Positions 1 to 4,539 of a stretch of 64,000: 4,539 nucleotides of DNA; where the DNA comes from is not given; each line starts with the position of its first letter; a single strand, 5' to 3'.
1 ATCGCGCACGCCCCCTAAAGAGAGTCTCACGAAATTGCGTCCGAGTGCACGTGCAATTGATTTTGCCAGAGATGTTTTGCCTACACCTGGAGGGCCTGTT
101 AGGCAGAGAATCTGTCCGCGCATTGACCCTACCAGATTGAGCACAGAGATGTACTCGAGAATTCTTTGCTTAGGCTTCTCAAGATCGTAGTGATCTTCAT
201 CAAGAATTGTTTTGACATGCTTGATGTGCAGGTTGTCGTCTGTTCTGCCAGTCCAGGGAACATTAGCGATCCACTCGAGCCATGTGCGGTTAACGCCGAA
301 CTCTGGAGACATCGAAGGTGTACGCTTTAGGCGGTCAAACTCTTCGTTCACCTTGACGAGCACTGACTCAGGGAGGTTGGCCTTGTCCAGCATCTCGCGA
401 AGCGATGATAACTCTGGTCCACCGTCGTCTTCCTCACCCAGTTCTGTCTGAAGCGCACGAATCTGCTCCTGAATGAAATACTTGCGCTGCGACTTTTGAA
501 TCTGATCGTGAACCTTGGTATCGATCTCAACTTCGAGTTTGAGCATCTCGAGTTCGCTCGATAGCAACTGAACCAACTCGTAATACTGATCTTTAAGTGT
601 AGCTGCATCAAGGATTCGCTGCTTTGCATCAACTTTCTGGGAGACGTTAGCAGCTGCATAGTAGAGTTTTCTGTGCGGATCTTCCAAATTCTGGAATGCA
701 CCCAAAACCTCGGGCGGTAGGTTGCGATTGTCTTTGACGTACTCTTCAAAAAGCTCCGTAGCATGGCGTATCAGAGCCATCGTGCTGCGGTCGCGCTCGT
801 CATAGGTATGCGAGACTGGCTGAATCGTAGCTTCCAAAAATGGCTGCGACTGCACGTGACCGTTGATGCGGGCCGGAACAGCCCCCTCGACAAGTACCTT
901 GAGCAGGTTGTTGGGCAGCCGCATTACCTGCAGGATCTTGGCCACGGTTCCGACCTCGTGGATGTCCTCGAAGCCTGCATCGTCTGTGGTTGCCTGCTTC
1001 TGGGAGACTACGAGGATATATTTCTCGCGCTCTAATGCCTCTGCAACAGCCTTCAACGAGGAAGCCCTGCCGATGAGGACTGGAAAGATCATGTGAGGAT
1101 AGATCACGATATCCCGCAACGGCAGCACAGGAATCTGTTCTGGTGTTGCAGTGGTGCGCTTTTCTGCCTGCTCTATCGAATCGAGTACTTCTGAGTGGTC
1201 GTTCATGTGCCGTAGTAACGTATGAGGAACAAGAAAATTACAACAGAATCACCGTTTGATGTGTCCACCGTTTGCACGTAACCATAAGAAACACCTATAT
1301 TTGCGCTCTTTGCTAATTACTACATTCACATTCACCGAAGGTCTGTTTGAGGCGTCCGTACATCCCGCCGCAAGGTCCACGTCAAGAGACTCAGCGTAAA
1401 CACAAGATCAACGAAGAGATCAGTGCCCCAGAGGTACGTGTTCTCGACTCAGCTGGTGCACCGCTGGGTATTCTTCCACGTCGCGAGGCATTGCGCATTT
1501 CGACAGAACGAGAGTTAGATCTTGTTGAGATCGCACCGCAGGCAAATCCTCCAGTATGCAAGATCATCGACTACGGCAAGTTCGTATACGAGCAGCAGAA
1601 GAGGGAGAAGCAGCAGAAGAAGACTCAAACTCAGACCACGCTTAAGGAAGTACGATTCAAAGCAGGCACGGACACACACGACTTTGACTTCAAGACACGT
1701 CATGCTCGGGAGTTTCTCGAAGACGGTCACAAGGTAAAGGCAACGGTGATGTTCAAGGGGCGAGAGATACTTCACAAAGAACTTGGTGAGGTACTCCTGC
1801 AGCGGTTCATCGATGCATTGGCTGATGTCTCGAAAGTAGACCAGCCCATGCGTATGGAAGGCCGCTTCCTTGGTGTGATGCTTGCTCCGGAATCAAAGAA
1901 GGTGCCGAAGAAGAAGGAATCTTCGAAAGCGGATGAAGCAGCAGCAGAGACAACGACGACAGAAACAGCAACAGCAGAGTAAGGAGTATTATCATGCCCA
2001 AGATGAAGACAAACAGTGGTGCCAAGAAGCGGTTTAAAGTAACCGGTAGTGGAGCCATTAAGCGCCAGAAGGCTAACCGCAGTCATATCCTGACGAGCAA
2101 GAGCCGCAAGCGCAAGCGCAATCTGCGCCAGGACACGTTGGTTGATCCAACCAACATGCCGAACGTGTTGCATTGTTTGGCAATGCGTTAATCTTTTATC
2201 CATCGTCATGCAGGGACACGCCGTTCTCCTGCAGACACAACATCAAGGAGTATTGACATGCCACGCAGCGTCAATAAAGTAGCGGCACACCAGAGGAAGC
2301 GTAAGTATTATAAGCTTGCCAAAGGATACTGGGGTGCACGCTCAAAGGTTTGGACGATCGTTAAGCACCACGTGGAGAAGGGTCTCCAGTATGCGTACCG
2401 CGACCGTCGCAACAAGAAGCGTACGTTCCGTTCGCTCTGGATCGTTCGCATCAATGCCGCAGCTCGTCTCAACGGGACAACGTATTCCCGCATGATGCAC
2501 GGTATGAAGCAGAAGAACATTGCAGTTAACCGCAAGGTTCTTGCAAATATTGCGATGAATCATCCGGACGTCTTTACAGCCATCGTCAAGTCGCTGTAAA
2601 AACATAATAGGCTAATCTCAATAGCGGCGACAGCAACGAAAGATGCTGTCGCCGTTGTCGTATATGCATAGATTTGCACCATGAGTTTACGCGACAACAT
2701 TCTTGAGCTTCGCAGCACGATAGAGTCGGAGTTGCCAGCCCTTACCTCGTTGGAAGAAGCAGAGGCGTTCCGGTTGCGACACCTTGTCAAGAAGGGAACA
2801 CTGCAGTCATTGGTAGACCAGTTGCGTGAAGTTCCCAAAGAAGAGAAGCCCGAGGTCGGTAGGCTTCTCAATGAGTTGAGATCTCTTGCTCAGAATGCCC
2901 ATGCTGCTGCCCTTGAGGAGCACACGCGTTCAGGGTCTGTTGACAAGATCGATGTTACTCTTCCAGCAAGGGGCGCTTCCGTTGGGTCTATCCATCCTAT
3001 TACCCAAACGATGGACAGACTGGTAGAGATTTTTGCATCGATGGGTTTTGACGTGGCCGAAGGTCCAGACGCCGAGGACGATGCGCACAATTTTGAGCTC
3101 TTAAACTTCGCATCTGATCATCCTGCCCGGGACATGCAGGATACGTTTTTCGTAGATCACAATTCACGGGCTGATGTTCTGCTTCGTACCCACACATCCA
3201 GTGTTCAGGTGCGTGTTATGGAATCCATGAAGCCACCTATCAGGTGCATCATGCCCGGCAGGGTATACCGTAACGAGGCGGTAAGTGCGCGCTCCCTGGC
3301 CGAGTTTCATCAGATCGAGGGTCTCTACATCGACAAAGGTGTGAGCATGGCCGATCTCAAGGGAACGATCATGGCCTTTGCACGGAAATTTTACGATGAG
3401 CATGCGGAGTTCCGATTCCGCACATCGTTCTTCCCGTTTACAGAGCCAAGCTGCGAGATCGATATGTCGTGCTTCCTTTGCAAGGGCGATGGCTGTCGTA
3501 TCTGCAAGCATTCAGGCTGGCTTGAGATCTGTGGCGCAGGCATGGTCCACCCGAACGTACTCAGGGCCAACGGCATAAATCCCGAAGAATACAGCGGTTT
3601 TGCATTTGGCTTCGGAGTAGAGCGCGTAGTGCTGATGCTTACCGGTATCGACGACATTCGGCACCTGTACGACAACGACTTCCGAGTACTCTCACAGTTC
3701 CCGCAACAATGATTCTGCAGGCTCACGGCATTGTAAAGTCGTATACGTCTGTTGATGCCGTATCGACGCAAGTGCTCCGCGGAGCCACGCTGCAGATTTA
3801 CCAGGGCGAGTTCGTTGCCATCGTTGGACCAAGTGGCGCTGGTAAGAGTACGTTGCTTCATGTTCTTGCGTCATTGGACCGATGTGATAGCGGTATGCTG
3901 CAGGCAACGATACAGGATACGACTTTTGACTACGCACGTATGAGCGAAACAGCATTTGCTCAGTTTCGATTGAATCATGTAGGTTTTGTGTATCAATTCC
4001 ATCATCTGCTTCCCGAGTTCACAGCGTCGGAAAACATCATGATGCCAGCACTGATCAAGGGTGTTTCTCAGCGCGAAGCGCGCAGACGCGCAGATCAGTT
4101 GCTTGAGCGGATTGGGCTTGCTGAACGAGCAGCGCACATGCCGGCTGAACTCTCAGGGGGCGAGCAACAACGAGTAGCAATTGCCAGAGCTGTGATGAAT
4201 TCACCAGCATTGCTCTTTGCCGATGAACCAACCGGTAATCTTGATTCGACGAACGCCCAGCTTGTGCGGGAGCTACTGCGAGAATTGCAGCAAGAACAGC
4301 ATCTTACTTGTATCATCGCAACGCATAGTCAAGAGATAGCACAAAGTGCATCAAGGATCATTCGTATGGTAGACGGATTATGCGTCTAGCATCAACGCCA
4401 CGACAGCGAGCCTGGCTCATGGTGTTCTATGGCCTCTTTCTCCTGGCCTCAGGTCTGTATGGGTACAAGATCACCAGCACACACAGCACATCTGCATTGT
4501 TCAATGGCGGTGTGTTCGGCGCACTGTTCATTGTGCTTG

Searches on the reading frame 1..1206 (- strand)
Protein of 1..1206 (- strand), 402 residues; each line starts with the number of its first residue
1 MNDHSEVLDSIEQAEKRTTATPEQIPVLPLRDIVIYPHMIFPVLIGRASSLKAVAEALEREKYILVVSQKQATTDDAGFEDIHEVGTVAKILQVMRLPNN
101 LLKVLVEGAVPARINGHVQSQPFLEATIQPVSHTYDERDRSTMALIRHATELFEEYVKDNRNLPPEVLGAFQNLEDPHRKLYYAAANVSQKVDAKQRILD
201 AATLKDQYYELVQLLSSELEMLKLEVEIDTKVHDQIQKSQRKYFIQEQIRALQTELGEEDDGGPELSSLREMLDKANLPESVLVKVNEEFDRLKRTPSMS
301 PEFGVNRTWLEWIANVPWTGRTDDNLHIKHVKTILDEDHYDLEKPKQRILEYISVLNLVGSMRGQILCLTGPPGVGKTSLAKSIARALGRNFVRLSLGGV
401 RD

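Call 31: search_protein_families(library=ncbifam, proteins=[window:1-1206:-], max_evalue=0.00001)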
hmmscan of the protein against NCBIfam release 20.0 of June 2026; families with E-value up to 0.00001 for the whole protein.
window:1-1206:- (402 aa): 3 families
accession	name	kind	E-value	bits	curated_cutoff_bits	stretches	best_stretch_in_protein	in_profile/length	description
NF008053.0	PRK10787.1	equivalog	4.4e-105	352.4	891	1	24-402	10-387/784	endopeptidase La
TIGR00763.1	lon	equivalog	1.8e-98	331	608.05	1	26-402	1-391/795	endopeptidase La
NF047784.1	MadB_ATPase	equivalog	3e-06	26.6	475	1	355-396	24-65/298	MadB family AAA-type ATPase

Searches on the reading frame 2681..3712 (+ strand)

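Call 31: search_protein_families(library=ncbifam, proteins=[window:2681-3712:+], max_evalue=0.00001)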
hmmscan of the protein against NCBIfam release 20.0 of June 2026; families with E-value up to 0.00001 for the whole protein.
window:2681-3712:+ (343 aa): 5 families
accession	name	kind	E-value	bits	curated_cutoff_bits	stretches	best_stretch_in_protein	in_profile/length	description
TIGR00468.1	pheS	equivalog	8.9e-93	311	237.45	1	42-341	3-323/324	phenylalanine--tRNA ligase subunit alpha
NF003210.0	PRK04172.1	equivalog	3e-59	201.1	350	2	164-341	330-492/496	phenylalanine--tRNA ligase subunit alpha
NF051887.1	PheS_related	equivalog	9.5e-38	130.2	300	1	104-340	11-239/349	PheS-related mystery ligase SrmL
TIGR00469.1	pheS_mito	equivalog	4e-27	95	258.35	2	242-342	257-345/451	phenylalanine--tRNA ligase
TIGR00470.1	sepS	equivalog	1.8e-09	36.6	380.65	1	178-329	199-340/533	O-phosphoserine--tRNA ligase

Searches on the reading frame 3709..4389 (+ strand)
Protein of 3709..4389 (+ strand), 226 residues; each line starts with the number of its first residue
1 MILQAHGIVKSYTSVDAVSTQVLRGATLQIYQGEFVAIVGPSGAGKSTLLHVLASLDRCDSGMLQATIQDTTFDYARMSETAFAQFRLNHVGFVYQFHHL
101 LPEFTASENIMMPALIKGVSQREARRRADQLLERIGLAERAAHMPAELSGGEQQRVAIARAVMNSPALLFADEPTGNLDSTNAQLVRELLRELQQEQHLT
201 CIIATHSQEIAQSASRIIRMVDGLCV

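Call 31: search_protein_families(library=ncbifam, proteins=[window:3709-4389:+], max_evalue=0.00001)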
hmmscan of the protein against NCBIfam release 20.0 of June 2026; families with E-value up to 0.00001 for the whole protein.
window:3709-4389:+ (226 aa): 184 families (the best 25 are shown)
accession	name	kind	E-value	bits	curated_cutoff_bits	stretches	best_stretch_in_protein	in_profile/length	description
TIGR02211.1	LolD_lipo_ex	equivalog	4e-75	252.1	307.75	1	2-224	1-218/221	lipoprotein-releasing ABC transporter ATP-binding protein LolD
NF008639.0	PRK11629.1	equivalog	7.3e-66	221.9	360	1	2-223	6-222/234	lipoprotein-releasing ABC transporter ATP-binding protein LolD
NF007826.0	PRK10535.1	equivalog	2.6e-62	211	966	1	2-224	4-220/648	macrolide ABC transporter ATP-binding protein/permease MacB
NF007879.0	PRK10584.1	equivalog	6.5e-59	199.4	336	1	5-223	9-222/228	putative ABC transporter ATP-binding protein YbbA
NF038007.1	ABC_ATP_DarD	equivalog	3.4e-57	193.4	375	1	8-223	7-216/218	darobactin export ABC transporter ATP-binding protein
TIGR02673.1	FtsE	equivalog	7.5e-55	185.9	264.85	1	18-223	13-213/214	cell division ATP-binding protein FtsE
TIGR02982.1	heterocyst_DevA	subfamily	5.9e-53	179.7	295.8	1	11-223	9-217/220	ABC exporter ATP-binding subunit, DevA family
TIGR03608.1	L_ocin_972_ABC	subfamily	2.4e-51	174.1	254.85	1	19-220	10-206/206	putative bacteriocin export ABC transporter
NF008338.0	PRK11124.1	equivalog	5.8e-48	163.5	369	1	19-224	14-218/242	arginine ABC transporter ATP-binding protein ArtP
NF007027.0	PRK09493.1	equivalog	4.7e-47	160.3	379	1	19-222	13-211/240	glutamine ABC transporter ATP-binding protein GlnQ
TIGR02324.1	CP_lyasePhnL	equivalog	2.1e-46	158.2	256.3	1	3-215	2-216/224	phosphonate C-P lyase system protein PhnL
TIGR03265.1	PhnT2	equivalog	8e-46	156.9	457.7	1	19-222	16-210/353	putative 2-aminoethylphosphonate ABC transporter ATP-binding protein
TIGR02315.1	ABC_phnC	equivalog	4.6e-45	153.9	266.1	1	6-223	5-222/243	phosphonate ABC transporter ATP-binding protein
TIGR03005.1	ectoine_ehuA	equivalog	8.1e-44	149.7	345.4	1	20-215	13-214/252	ectoine/hydroxyectoine ABC transporter ATP-binding protein EhuA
NF008428.0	PRK11264.1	equivalog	5.5e-43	147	406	1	19-224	15-221/250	L-cystine ABC transporter ATP-binding protein TcyN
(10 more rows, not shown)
